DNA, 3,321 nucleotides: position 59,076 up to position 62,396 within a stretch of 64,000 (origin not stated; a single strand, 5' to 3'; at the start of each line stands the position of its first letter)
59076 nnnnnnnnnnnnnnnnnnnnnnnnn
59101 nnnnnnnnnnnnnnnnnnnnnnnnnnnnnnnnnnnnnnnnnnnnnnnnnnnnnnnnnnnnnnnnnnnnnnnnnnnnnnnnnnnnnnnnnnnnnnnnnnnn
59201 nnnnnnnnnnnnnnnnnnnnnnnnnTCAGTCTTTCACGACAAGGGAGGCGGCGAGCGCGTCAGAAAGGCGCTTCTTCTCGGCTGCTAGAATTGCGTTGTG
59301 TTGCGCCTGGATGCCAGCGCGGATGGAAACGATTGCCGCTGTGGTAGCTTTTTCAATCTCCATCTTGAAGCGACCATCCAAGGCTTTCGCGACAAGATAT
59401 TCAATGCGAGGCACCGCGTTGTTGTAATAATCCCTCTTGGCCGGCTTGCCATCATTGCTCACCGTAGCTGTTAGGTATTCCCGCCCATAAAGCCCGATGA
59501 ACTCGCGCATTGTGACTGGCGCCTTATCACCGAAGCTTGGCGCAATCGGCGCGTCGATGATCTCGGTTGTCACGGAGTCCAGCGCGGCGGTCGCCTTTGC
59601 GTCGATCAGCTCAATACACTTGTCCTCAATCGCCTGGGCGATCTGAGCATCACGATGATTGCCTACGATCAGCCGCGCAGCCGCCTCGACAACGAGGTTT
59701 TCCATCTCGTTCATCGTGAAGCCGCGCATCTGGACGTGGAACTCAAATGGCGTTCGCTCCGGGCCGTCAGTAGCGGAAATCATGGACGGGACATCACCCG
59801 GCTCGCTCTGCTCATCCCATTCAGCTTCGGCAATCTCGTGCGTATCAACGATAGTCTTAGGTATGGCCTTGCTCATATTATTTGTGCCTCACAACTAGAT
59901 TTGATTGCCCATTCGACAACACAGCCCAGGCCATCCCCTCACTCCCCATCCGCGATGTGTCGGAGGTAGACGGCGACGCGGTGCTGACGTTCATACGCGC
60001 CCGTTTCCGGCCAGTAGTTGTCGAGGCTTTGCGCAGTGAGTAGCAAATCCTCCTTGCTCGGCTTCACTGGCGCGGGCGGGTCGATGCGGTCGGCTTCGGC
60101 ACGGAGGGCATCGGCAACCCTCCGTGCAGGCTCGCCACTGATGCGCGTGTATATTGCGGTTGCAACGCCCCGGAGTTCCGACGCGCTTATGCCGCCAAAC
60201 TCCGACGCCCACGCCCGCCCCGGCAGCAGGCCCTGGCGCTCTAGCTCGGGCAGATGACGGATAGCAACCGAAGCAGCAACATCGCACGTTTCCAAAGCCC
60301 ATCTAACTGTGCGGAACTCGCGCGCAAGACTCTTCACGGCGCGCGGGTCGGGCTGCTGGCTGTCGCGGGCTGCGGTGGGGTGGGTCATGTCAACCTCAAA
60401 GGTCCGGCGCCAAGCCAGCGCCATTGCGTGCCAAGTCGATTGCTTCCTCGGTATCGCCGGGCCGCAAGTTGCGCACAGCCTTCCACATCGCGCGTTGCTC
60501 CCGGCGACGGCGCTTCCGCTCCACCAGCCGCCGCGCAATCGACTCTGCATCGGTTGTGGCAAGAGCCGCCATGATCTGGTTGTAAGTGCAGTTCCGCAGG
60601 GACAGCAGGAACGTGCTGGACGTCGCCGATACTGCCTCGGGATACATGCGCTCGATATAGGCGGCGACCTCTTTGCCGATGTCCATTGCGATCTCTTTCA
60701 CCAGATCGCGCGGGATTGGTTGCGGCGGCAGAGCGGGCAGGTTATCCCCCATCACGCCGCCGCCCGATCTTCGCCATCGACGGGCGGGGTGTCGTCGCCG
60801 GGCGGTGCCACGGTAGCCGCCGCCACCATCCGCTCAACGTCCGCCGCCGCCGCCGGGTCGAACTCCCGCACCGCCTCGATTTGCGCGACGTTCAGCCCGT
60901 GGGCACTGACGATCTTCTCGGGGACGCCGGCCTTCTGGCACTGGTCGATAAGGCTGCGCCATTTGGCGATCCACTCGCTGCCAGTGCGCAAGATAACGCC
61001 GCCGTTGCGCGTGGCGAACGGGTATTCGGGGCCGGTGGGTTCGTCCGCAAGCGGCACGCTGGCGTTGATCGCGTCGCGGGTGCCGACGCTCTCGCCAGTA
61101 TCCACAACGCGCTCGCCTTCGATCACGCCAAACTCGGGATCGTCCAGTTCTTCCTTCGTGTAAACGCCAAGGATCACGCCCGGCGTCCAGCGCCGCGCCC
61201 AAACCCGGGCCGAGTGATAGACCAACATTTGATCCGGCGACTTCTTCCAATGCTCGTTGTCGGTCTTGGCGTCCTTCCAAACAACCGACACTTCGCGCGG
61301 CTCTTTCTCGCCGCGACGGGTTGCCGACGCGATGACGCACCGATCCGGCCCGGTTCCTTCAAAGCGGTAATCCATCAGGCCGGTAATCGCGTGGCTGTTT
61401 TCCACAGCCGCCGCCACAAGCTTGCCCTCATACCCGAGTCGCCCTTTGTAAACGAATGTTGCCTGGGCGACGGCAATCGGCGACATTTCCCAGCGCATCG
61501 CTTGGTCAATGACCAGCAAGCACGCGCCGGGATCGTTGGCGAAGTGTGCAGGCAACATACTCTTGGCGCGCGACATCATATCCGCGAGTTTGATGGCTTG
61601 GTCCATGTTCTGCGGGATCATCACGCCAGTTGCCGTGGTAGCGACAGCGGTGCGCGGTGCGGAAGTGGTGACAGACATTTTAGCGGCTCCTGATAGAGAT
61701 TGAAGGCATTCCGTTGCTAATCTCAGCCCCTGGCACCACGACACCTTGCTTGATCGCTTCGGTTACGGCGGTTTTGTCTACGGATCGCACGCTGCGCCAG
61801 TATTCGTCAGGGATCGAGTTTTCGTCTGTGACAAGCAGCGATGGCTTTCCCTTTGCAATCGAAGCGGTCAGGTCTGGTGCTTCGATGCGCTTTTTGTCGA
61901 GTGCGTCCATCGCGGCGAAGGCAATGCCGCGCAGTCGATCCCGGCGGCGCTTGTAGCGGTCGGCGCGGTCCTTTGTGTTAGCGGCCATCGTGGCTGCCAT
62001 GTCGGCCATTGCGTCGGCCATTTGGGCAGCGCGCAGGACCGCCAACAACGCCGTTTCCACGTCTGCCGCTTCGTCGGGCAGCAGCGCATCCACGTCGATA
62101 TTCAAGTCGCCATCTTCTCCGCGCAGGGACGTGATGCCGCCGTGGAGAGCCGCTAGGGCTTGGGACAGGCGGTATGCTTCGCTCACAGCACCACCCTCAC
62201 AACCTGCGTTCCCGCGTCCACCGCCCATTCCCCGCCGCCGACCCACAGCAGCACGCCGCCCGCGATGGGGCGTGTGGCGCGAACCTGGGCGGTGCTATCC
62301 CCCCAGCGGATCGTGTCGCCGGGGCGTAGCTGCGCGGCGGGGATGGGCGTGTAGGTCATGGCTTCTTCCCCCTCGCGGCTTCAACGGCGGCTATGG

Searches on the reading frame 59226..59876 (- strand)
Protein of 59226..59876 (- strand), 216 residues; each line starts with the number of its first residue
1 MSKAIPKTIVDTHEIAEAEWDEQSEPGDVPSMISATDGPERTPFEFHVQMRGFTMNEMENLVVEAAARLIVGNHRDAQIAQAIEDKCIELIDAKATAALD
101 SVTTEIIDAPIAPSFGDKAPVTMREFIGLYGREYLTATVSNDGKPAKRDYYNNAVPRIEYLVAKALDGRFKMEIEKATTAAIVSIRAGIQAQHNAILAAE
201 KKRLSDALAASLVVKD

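Call 28: search_protein_families(library=phrogs, proteins=[window:59226-59876:-], max_evalue=0.001)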
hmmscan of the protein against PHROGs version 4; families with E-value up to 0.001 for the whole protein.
window:59226-59876:- (216 aa): 1 family
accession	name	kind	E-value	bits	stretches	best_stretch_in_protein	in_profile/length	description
phrog_26090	-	unknown function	5.7e-32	112.2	1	44-198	6-171/172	-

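Call 29: search_protein_families(library=pfam, proteins=[window:59226-59876:-], max_evalue=0.01)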
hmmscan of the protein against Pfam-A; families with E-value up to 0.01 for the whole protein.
window:59226-59876:- (216 aa): 0 families

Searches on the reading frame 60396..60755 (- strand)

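Call 28: search_protein_families(library=phrogs, proteins=[window:60396-60755:-], max_evalue=0.001)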
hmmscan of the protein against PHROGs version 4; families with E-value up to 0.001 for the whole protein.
window:60396-60755:- (119 aa): 0 families

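Call 29: search_protein_families(library=pfam, proteins=[window:60396-60755:-], max_evalue=0.01)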
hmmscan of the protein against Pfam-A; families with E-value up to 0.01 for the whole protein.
window:60396-60755:- (119 aa): 1 family
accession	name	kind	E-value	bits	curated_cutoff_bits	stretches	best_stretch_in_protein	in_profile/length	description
PF07219.19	HemY_N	-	0.0015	19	31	1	66-116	39-89/107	HemY protein N-terminus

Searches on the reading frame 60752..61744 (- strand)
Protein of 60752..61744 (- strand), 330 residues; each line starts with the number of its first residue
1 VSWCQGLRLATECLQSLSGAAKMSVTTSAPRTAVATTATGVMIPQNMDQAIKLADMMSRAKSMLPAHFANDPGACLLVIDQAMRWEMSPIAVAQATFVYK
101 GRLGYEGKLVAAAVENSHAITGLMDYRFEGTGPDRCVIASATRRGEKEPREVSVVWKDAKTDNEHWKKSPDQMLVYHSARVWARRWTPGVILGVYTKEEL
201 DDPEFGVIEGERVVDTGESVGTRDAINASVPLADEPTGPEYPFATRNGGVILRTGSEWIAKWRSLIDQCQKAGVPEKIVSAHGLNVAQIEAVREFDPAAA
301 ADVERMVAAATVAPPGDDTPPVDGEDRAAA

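Call 28: search_protein_families(library=phrogs, proteins=[window:60752-61744:-], max_evalue=0.001)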
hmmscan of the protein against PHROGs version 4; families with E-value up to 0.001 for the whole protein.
window:60752-61744:- (330 aa): 2 families
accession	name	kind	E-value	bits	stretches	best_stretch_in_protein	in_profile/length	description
phrog_561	-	DNA, RNA and nucleotide metabolism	4.4e-65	222.2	1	14-310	265-594/633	RecT-like ssDNA annealing protein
phrog_4171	-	DNA, RNA and nucleotide metabolism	0.00066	20.4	0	160-288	168-252/392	RecT-like ssDNA annealing protein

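Call 29: search_protein_families(library=pfam, proteins=[window:60752-61744:-], max_evalue=0.01)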
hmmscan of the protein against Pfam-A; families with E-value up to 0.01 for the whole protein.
window:60752-61744:- (330 aa): 1 family
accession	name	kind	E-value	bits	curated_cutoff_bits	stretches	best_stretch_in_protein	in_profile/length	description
PF03837.19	RecT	-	2.1e-12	47.4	24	1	55-201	2-188/198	RecT family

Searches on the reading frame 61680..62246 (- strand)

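Call 28: search_protein_families(library=phrogs, proteins=[window:61680-62246:-], max_evalue=0.001)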
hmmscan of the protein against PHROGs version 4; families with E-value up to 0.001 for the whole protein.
window:61680-62246:- (188 aa): 2 families
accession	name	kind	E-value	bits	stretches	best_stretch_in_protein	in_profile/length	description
phrog_253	-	DNA, RNA and nucleotide metabolism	3.7e-23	83.2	1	60-186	40-167/169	Mu Gam-like end protection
phrog_20203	-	unknown function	6.8e-08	33.5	1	113-178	1-68/75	-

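Call 29: search_protein_families(library=pfam, proteins=[window:61680-62246:-], max_evalue=0.01)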
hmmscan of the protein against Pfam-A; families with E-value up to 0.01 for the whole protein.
window:61680-62246:- (188 aa): 1 family
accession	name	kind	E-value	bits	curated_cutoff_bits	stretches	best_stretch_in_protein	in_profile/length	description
PF05565.16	Sipho_Gp157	-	3.9e-19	69.7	28.6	1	60-186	35-162/162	Siphovirus Gp157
